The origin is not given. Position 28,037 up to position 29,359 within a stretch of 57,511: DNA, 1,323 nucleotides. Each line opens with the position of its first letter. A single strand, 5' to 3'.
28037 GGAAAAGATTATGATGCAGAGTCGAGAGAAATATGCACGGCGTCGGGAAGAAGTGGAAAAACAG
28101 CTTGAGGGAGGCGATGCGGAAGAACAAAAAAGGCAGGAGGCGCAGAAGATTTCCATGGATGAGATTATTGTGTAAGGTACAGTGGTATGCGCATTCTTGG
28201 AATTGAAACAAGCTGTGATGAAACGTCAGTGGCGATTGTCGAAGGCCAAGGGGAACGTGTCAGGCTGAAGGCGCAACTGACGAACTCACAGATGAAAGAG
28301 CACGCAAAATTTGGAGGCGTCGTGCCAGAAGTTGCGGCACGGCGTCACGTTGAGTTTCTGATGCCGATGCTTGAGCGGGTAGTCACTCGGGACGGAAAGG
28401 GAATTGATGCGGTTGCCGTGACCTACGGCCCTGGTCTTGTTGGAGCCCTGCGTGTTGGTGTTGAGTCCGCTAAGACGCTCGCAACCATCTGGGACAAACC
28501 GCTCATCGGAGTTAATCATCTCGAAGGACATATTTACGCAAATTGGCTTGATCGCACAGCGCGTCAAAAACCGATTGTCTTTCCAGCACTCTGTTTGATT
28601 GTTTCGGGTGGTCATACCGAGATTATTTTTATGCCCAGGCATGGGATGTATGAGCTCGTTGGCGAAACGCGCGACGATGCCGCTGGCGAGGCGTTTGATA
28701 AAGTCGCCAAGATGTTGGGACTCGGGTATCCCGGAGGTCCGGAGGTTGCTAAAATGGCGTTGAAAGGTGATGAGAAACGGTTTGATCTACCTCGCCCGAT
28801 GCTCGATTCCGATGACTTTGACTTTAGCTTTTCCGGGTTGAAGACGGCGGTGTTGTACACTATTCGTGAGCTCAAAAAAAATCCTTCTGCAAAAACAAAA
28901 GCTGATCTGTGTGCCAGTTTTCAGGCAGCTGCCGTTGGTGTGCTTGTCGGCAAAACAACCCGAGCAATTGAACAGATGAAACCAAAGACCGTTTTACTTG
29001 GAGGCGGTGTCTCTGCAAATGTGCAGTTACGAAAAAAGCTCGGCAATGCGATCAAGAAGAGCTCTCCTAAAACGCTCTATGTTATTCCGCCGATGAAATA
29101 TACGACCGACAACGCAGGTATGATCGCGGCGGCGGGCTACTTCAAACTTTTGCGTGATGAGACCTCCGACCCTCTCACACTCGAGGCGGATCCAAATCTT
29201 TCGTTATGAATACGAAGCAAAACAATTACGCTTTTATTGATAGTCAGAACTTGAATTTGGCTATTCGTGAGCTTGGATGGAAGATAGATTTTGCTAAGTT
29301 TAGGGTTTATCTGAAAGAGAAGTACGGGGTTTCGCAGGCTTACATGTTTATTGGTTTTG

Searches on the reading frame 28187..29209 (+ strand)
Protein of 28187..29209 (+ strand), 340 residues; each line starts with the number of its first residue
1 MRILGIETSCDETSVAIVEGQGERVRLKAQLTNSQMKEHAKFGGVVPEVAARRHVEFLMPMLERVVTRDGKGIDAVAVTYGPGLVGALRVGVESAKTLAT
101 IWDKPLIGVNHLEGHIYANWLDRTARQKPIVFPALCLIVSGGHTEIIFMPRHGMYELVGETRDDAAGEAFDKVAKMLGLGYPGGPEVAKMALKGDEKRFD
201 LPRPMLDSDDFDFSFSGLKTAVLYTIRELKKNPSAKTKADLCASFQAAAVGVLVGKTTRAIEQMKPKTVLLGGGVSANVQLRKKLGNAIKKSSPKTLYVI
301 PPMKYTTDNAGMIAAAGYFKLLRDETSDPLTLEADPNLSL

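Call 12: search_protein_families(library=pfam, proteins=[window:28187-29209:+], max_evalue=0.0001)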
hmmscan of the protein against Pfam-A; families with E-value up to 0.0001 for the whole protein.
window:28187-29209:+ (340 aa): 1 family
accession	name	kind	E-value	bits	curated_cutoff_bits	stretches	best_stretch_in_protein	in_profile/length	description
PF00814.31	TsaD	-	5.1e-89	298.9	24.8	1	29-314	4-263/264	tRNA N6-adenosine threonylcarbamoyltransferase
